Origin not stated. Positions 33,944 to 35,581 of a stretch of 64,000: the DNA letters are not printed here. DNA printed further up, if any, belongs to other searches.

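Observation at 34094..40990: Accessory island of Tat-exported Gfo/Idh/MocA enzymes with a QW-toroid protein and a sulfatase: likely GH109-type glycan degradation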

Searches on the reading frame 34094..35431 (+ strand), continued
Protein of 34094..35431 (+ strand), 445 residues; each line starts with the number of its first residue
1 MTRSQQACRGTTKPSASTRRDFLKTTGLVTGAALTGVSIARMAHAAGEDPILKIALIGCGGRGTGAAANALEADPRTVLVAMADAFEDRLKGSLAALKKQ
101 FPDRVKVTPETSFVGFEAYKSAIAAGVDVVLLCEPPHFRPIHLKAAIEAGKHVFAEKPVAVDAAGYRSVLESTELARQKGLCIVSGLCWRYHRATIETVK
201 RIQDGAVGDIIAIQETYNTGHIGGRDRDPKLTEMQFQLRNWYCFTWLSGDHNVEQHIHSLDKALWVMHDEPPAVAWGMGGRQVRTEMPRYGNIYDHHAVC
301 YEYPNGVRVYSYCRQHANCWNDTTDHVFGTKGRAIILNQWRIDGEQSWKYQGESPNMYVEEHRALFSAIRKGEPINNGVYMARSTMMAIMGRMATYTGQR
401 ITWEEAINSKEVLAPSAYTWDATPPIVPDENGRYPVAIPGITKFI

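Call 41: find_encoding_contigs(protein=P0227, flank=8000, max_places=1)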
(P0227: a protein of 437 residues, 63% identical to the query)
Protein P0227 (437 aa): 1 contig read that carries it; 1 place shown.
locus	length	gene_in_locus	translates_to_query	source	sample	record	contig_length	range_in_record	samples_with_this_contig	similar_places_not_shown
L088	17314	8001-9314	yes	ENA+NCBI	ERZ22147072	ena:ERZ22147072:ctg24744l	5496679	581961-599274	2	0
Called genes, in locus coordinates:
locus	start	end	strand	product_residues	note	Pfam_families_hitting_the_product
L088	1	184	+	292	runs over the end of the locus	PF19777:DUF6263 (weak)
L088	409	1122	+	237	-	PF20397:DUF6690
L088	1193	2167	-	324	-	PF21755:DacZ_P, PF02457:DAC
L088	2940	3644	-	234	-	PF13513:HEAT_EZ (faint), PF13646:HEAT_2, PF02985:HEAT (faint), PF13646:HEAT_2, PF03130:HEAT_PBS (weak)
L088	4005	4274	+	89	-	-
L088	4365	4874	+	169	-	-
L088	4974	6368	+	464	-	PF13421:Band_7_1, PF01145:Band_7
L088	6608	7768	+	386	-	PF07607:DUF1570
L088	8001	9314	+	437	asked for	PF01408:GFO_IDH_MocA, PF22725:GFO_IDH_MocA_C3 (weak)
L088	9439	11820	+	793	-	PF13802:Gal_mutarotas_2, PF01055:Glyco_hydro_31_2nd, PF21365:Glyco_hydro_31_3rd, PF17137:DUF5110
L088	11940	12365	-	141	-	-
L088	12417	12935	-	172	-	PF00085:Thioredoxin, PF13098:Thioredoxin_2 (weak), PF13899:Thioredoxin_7 (faint)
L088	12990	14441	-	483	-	PF11638:DnaA_N, PF00308:Bac_DnaA, PF01695:IstB_IS21 (faint), PF08299:Bac_DnaA_C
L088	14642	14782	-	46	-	-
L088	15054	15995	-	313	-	PF00583:Acetyltransf_1, PF13508:Acetyltransf_7 (weak)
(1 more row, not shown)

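Call 42: find_encoding_contigs(protein=P0234, flank=8000, max_places=1)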
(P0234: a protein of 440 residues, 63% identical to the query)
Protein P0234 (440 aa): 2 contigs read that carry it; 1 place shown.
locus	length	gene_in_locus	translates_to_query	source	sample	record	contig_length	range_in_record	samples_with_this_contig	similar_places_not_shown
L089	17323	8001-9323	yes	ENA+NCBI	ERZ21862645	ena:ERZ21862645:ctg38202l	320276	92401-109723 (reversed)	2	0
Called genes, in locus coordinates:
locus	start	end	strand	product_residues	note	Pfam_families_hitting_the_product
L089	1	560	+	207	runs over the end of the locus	PF20397:DUF6690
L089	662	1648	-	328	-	PF21755:DacZ_P, PF02457:DAC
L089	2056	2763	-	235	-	PF13646:HEAT_2, PF02985:HEAT (faint), PF13646:HEAT_2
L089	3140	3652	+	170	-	-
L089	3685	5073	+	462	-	PF13421:Band_7_1, PF01145:Band_7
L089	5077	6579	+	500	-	PF00528:BPD_transp_1 (weak)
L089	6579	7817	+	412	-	PF07607:DUF1570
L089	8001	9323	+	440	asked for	PF01408:GFO_IDH_MocA, PF22725:GFO_IDH_MocA_C3 (weak)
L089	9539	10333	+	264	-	PF01522:Polysacc_deac_1, PF10096:DUF2334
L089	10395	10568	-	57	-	-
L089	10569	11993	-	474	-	PF11638:DnaA_N, PF00308:Bac_DnaA, PF01695:IstB_IS21 (faint), PF22688:Hda_lid (faint), PF08299:Bac_DnaA_C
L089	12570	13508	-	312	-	PF00583:Acetyltransf_1, PF13302:Acetyltransf_3 (weak), PF13508:Acetyltransf_7, PF08445:FR47 (weak)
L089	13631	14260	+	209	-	PF13180:PDZ_2, PF00595:PDZ (weak), PF17820:PDZ_6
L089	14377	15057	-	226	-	PF03853:YjeF_N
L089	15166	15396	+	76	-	PF09723:Zn_ribbon_8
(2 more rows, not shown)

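Call 44: find_related_loci(query=window:34094-35431:+, collection=metagenome_contigs, flank=10000)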
Query window:34094-35431:+ (445 aa) in metagenome_contigs; peptide patterns used: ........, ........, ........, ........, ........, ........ (x = any residue, [..] = any of these).
600 stretches matched a pattern (row limit reached: there are more); 535 encode a relative of the query (tblastn E <= 1e-3); the best 80 are kept; 80 distinct loci.
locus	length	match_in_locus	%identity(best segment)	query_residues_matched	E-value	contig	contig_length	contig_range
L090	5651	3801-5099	85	13-445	0e+0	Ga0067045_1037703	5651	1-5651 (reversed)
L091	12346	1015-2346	83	2-445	0e+0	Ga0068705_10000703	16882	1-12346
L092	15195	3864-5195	83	2-445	0e+0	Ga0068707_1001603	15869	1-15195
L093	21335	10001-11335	97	1-445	0e+0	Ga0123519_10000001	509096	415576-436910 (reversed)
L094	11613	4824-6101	76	10-445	0e+0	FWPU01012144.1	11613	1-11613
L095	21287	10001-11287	79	17-445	0e+0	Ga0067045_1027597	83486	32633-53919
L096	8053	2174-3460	64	19-444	0e+0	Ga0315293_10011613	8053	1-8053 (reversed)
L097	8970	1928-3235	60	9-444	6e-179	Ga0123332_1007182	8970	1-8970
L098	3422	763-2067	57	1-444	5e-172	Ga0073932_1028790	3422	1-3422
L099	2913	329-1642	59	12-445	3e-173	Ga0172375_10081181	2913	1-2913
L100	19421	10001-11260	58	17-444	3e-162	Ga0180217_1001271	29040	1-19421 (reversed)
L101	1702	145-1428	57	14-444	2e-172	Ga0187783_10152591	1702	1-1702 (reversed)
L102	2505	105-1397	56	11-445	6e-168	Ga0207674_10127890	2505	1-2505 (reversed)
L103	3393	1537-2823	56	15-445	3e-164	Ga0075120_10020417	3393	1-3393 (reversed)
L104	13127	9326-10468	61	66-445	8e-157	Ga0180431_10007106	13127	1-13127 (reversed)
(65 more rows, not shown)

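Call 66: predict_structure(alignment_id=A2)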
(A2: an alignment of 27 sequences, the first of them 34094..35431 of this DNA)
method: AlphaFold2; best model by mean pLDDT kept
length: 445 residues; sequences in the alignment: 27
mean_pLDDT: 81.4   pTM: 0.83
mean pLDDT of the five models: 81.4, 80.8, 80.7, 80.6, 72.7
residues with pLDDT >= 90: 229; 70-90: 118; 50-70: 38; < 50: 60
segments of 3 or more residues with pLDDT < 50: 1-47, 282-288, 291-293, 316-318
pLDDT, mean of each block of 10 residues (from residue 1): 30 38 40 30 48 96 95 97 96 98 98 96 98 91 97 93 94 98 92 91 94 80 75 88 64 74 92 86 48 64 96 59 85 80 76 89 96 94 92 89 96 85 85 78 87
secondary structure, 60 per line:
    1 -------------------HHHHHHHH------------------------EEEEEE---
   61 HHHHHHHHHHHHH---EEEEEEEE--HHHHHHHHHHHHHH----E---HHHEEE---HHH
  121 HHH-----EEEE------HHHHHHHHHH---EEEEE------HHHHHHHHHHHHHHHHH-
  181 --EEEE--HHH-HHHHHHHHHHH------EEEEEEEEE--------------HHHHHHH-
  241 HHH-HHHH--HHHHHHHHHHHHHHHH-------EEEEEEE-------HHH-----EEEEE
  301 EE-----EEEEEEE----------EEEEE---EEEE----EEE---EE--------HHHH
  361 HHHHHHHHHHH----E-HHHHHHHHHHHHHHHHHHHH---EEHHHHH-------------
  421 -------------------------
elements in order: H20-27 E52-57 H61-73 E77-84 H87-100 E112-114 H118-123 E129-132 H139-148 E152-156 H163-179 E183-186 H193-203 E210-218 H233-239 H245-248 H251-266 E274-280 E296-302 E308-314 E325-329 E333-336 E341-343 H357-371 H378-397 H403-407

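Call 69: fold_search(model_id=the predicted structure, library=pdb)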
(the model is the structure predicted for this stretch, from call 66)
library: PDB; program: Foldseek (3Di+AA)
matches with E <= 10: 1774; with E <= 0.001: 396
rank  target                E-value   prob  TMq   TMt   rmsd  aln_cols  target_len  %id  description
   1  6o15_A                2.8e-19  1.00  0.58  0.71   6.0       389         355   18  Crystal structure of a putative oxidoreductase YjhC from Escherichia coli in complex with NAD(H) (released 2019-11-27)
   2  6z3c_AAA              2.3e-18  1.00  0.60  0.70   6.7       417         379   16  High resolution structure of RgNanOx (released 2020-06-03)
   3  6z3b_B                4.8e-18  1.00  0.60  0.71   6.0       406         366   16  Low resolution structure of RgNanOx (released 2020-07-22)
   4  3ec7_B                4.8e-18  1.00  0.55  0.72   7.1       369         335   18  Crystal Structure of Putative Dehydrogenase from Salmonella typhimurium LT2 (released 2008-09-23)
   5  4hkt_B                5.1e-18  1.00  0.55  0.72   7.1       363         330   20  Crystal structure of a putative myo-inositol dehydrogenase from Sinorhizobium meliloti 1021 (Target PSI-012312) (released 2012-12-19)
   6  6z3c_BBB              5.7e-18  1.00  0.60  0.70   6.0       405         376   16  High resolution structure of RgNanOx (released 2020-06-03)
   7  6z3b_A                8.0e-18  1.00  0.60  0.71   6.0       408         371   17  Low resolution structure of RgNanOx (released 2020-07-22)
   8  4hkt_A                1.4e-17  1.00  0.54  0.71   7.4       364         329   18  Crystal structure of a putative myo-inositol dehydrogenase from Sinorhizobium meliloti 1021 (Target PSI-012312) (released 2012-12-19)
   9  5a02_A                1.7e-17  1.00  0.61  0.79   4.0       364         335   21  Crystal structure of aldose-aldose oxidoreductase from Caulobacter crescentus complexed with glycerol (released 2015-10-21)
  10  3ezy_B                1.7e-17  1.00  0.56  0.73   7.0       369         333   20  Crystal structure of probable dehydrogenase TM_0414 from Thermotoga maritima (released 2009-01-13)
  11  5a03_C                2.1e-17  1.00  0.61  0.78   4.1       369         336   20  Crystal structure of aldose-aldose oxidoreductase from Caulobacter crescentus complexed with xylose (released 2015-10-21)
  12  6ktj_A                2.3e-17  1.00  0.57  0.68   5.2       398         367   18  Crystal structure of scyllo-inositol dehydrogenase R178A mutant, apo-form, from Paracoccus laeviglucosivorans (released 2019-12-25)
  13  4l8v_A                2.8e-17  1.00  0.57  0.73   6.5       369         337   17  Crystal Structure of A12K/D35S mutant myo-inositol dehydrogenase from Bacillus subtilis with bound cofactor NADP (released 2013-09-04)
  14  4koa                  2.9e-17  1.00  0.60  0.78   4.0       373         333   17  Crystal Structure Analysis of 1,5-anhydro-D-fructose reductase from Sinorhizobium meliloti (released 2013-08-07)
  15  3ezy_C                3.5e-17  1.00  0.56  0.73   7.0       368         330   20  Crystal structure of probable dehydrogenase TM_0414 from Thermotoga maritima (released 2009-01-13)
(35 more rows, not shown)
